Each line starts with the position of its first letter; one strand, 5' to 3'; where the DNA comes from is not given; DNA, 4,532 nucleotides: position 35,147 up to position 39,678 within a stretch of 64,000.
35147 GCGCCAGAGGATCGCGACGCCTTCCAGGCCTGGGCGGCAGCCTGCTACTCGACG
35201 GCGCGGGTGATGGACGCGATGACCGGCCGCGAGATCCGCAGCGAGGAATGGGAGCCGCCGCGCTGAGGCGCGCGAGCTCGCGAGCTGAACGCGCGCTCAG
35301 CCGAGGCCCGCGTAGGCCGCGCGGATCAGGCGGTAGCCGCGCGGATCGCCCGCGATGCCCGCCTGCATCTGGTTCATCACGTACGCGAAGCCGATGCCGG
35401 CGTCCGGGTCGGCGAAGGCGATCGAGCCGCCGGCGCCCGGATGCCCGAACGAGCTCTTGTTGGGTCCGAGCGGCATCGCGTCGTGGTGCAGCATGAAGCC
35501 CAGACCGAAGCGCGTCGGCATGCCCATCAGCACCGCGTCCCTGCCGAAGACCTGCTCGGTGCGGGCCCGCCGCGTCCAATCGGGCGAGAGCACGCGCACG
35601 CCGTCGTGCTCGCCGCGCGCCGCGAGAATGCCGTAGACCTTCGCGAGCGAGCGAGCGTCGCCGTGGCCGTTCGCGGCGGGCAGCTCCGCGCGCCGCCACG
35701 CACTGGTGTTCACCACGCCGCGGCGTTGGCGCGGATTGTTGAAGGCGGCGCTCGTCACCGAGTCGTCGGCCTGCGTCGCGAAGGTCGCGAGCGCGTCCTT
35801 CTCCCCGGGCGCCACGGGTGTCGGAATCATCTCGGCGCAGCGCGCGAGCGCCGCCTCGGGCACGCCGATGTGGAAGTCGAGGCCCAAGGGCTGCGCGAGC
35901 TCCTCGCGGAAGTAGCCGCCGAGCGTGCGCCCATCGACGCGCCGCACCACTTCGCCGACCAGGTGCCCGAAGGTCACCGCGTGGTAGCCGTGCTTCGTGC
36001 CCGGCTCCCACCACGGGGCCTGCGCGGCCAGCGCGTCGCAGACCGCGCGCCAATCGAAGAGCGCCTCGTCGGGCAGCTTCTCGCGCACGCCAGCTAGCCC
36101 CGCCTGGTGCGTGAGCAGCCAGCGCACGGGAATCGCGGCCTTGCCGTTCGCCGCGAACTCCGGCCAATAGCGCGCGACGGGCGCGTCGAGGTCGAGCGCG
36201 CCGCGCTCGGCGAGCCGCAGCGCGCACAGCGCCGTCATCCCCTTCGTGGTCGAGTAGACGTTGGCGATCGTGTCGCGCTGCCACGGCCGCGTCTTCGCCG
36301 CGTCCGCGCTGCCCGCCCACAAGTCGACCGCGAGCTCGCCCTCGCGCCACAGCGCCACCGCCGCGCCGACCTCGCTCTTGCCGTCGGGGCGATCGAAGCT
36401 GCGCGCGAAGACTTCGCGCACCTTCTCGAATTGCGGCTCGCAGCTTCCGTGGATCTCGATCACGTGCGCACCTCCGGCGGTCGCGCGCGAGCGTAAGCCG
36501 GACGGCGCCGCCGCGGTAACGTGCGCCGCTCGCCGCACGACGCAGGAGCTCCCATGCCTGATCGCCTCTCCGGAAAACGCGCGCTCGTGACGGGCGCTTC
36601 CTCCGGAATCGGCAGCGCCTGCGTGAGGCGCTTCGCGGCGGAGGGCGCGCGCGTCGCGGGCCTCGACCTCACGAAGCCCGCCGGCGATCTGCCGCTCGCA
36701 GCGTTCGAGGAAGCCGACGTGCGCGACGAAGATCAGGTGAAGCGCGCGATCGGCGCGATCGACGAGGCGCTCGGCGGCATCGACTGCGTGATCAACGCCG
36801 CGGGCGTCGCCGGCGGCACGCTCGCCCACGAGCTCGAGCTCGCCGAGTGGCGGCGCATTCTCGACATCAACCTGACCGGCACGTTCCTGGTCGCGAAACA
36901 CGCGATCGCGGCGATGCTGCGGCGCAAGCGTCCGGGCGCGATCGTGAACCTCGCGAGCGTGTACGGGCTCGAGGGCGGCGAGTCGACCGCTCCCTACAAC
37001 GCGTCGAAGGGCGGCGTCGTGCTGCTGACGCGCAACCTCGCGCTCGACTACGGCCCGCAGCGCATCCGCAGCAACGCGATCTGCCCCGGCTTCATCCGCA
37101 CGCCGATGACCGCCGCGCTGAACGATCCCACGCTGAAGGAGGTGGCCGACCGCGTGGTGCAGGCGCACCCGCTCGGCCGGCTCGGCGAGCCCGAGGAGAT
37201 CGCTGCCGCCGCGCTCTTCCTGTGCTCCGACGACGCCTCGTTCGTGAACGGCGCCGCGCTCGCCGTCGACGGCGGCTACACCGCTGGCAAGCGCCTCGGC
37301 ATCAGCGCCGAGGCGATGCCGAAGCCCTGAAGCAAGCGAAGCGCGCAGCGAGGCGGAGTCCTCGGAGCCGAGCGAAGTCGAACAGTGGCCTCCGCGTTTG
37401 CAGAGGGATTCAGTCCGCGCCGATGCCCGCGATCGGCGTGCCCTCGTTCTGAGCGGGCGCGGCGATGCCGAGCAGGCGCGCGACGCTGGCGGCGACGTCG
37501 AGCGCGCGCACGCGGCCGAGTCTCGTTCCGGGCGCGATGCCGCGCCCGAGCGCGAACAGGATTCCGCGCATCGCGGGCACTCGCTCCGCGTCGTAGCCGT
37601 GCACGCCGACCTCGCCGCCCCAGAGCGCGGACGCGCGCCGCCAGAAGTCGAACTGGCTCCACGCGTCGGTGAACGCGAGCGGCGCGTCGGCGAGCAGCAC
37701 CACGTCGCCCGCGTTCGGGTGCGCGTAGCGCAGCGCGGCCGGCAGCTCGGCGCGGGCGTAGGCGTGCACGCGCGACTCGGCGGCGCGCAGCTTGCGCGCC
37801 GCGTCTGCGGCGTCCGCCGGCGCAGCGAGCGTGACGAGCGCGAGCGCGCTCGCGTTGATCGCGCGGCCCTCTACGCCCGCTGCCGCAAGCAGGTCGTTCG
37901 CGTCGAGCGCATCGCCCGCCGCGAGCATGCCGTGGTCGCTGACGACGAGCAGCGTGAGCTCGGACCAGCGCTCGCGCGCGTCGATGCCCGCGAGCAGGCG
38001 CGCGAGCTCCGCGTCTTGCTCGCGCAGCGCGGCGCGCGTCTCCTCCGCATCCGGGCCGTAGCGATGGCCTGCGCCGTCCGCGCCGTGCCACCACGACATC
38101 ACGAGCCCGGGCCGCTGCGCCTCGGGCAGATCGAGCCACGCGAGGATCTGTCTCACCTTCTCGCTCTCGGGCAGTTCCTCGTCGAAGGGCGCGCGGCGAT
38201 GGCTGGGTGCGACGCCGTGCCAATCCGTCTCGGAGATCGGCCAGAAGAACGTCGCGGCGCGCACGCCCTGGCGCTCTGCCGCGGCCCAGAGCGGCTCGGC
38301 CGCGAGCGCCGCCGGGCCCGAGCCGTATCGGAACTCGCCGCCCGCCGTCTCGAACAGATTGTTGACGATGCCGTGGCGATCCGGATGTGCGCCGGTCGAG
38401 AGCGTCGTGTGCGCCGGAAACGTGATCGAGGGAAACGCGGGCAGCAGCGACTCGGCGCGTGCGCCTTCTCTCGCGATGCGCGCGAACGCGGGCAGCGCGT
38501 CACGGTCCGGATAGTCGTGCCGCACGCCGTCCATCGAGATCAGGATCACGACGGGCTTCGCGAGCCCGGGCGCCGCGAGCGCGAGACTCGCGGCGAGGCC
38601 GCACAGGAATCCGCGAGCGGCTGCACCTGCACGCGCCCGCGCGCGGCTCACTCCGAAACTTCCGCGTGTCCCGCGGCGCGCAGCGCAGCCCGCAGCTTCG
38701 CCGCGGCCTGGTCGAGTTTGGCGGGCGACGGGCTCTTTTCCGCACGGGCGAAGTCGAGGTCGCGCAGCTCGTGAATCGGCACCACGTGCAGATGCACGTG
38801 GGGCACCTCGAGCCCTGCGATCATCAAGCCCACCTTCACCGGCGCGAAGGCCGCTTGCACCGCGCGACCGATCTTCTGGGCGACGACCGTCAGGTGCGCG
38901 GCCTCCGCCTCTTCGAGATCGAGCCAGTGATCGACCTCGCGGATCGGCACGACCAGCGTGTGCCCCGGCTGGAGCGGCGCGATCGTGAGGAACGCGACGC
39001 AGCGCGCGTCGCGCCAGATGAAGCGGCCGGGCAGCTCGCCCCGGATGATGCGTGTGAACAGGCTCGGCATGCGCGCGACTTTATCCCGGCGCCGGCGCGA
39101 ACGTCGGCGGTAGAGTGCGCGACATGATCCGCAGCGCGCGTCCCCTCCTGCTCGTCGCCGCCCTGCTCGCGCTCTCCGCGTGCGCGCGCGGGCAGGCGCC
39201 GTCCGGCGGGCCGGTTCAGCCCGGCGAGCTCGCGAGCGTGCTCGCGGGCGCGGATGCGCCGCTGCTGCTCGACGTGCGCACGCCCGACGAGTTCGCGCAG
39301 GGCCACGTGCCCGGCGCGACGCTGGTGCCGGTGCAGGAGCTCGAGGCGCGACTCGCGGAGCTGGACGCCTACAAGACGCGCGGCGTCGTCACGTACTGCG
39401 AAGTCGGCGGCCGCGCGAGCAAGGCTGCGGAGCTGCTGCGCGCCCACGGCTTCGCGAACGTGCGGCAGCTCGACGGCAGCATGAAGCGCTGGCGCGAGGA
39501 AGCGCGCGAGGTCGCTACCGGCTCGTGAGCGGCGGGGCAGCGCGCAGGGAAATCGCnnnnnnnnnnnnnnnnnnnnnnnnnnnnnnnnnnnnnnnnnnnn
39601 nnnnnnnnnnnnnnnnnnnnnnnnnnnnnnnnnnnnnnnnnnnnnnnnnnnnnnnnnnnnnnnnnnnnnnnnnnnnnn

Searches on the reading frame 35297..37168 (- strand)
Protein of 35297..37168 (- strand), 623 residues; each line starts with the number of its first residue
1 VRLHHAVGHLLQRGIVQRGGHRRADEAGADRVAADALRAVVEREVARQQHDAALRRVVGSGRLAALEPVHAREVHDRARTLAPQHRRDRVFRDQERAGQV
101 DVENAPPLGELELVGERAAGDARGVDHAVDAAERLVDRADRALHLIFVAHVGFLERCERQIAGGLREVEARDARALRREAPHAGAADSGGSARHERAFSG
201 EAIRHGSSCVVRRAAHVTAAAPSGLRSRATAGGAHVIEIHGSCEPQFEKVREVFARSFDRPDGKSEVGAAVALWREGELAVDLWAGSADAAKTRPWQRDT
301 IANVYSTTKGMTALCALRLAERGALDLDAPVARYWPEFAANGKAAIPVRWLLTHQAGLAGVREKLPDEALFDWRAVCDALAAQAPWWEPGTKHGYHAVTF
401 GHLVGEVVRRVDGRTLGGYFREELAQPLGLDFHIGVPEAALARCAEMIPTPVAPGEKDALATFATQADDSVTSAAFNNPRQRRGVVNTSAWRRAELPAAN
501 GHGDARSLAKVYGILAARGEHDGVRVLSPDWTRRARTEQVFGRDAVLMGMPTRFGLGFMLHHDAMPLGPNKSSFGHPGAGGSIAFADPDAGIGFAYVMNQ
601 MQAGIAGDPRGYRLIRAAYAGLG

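Call 59: search_protein_families(library=pfam, proteins=[window:35297-37168:-], max_evalue=0.00001)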
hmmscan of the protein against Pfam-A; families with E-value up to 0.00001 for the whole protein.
window:35297-37168:- (623 aa): 1 family
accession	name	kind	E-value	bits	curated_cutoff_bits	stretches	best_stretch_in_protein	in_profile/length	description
PF00144.29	Beta-lactamase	-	1.9e-75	254.5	27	1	264-603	12-313/329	Beta-lactamase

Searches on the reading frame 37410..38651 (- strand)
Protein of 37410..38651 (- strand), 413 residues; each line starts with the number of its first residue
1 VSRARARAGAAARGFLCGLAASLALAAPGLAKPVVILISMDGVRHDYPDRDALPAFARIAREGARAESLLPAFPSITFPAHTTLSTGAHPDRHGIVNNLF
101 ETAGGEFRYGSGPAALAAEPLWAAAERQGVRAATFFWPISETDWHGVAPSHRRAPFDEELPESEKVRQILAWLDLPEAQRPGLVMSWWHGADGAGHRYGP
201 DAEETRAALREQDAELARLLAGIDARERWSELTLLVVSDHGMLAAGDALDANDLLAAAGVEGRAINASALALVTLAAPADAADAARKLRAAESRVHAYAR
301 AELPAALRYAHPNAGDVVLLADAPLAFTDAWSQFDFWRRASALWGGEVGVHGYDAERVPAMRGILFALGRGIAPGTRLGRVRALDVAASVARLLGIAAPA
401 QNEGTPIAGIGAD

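Call 59: search_protein_families(library=pfam, proteins=[window:37410-38651:-], max_evalue=0.00001)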
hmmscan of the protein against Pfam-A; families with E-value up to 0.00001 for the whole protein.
window:37410-38651:- (413 aa): 1 family
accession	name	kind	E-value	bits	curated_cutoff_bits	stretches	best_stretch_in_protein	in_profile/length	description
PF01663.27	Phosphodiest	-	3.2e-68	231.3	23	1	35-354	1-342/342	Type I phosphodiesterase / nucleotide pyrophosphatase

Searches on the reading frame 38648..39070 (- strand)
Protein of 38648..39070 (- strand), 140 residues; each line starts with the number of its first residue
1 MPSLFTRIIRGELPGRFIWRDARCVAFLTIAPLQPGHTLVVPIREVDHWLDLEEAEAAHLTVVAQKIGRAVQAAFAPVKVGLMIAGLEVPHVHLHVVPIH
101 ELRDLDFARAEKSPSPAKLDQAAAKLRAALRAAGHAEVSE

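Call 59: search_protein_families(library=pfam, proteins=[window:38648-39070:-], max_evalue=0.00001)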
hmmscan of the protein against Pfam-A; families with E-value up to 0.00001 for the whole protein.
window:38648-39070:- (140 aa): 2 families
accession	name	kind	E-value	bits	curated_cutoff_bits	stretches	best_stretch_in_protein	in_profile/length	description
PF01230.28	HIT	-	8.1e-21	74.9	21.5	1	11-100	2-96/98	HIT domain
PF11969.13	DcpS_C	-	2.1e-07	31.9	24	1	4-98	3-101/114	Scavenger mRNA decapping enzyme C-term binding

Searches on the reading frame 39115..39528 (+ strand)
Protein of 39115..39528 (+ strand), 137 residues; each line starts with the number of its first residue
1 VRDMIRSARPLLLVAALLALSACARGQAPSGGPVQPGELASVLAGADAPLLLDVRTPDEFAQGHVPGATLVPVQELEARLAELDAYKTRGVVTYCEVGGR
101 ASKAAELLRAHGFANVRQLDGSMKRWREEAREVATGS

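Call 59: search_protein_families(library=pfam, proteins=[window:39115-39528:+], max_evalue=0.00001)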
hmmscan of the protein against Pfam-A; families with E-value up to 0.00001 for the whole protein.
window:39115-39528:+ (137 aa): 1 family
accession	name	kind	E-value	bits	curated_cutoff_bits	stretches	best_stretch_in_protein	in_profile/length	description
PF00581.25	Rhodanese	-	2.7e-20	73.1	22.2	1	45-128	10-101/102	Rhodanese-like domain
